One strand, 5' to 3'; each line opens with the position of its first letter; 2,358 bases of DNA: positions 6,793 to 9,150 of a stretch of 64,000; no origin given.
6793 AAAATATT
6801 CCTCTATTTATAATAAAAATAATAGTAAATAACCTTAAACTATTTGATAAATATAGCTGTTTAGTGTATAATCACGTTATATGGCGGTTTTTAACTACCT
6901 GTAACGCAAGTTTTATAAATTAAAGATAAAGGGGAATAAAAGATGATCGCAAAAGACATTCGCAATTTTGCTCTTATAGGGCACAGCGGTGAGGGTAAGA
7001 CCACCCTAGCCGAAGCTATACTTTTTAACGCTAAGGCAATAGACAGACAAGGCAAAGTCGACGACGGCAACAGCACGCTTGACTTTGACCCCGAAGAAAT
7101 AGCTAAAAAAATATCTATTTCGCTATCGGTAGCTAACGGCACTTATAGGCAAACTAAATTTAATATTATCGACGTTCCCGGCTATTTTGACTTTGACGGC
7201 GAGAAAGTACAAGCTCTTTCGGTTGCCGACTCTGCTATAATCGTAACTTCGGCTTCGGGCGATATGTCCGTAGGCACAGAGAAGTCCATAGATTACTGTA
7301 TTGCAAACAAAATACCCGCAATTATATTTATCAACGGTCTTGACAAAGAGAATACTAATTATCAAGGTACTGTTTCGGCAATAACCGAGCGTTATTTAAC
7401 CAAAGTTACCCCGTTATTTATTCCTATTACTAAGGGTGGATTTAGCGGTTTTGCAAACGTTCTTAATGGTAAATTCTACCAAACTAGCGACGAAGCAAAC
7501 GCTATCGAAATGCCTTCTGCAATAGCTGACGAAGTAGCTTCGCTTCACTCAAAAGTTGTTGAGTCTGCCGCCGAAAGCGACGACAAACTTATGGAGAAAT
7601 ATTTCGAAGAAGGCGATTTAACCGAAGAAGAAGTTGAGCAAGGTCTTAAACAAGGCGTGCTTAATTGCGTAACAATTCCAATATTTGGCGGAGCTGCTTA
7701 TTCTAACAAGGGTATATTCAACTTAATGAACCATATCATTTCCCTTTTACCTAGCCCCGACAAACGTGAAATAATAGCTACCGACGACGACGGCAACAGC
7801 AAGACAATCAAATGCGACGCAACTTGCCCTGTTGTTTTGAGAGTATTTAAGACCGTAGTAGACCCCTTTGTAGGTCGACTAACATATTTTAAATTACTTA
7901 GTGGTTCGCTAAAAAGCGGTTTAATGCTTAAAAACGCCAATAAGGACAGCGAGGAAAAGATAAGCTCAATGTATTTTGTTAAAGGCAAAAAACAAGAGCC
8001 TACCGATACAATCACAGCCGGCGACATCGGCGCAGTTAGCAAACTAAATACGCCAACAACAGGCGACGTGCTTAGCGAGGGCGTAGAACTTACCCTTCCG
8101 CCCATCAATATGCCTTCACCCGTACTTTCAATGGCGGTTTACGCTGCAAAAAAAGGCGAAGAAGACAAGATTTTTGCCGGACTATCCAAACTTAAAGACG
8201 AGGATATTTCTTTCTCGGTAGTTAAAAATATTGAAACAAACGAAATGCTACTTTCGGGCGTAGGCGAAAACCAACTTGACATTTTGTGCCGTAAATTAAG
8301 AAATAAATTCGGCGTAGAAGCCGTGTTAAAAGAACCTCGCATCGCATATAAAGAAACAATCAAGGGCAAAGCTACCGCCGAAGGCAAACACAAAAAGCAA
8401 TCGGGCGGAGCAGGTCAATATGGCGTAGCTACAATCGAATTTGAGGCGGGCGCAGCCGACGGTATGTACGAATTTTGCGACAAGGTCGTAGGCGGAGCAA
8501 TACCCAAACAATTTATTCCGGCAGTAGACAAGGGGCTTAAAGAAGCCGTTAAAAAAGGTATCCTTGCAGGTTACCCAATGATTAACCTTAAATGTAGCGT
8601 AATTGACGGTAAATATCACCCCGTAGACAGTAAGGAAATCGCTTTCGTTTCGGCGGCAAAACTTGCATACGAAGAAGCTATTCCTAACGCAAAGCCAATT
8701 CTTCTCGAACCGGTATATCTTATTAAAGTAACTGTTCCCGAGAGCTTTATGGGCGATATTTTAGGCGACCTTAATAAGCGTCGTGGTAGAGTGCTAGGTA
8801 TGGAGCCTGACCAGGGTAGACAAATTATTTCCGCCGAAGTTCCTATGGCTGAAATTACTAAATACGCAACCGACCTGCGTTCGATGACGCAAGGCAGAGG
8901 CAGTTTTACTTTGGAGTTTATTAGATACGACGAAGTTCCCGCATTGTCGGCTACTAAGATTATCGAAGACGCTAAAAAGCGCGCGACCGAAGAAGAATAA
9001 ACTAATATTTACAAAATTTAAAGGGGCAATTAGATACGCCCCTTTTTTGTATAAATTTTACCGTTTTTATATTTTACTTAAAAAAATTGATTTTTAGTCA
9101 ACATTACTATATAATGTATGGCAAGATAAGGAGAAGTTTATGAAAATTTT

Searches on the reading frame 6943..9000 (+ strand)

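Call 29: search_protein_families(library=pfam, proteins=[window:6943-9000:+], max_evalue=0.00001)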
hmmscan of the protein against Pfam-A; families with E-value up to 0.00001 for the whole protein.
window:6943-9000:+ (685 aa): 6 families
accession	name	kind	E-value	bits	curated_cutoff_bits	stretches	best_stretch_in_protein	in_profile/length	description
PF03764.24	EFG_IV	-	2.9e-37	127.6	24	1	465-584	1-121/121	Elongation factor G, domain IV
PF00009.33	GTP_EFTU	-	1.6e-35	122.8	26.5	1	4-271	1-188/188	Elongation factor Tu GTP binding domain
PF00679.30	EFG_C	-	1.4e-29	102.4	27.9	1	587-667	2-83/89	Elongation factor G C-terminus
PF14492.12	EFG_III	-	4.1e-22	78.5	27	1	390-463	1-74/75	Elongation Factor G, domain III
PF22042.2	EF-G_D2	-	7.2e-14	52.1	27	1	300-379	5-83/84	Elongation factor G domain 2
PF03144.31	GTP_EFTU_D2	-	6.2e-08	33.4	30.3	1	311-377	1-72/73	Elongation factor Tu domain 2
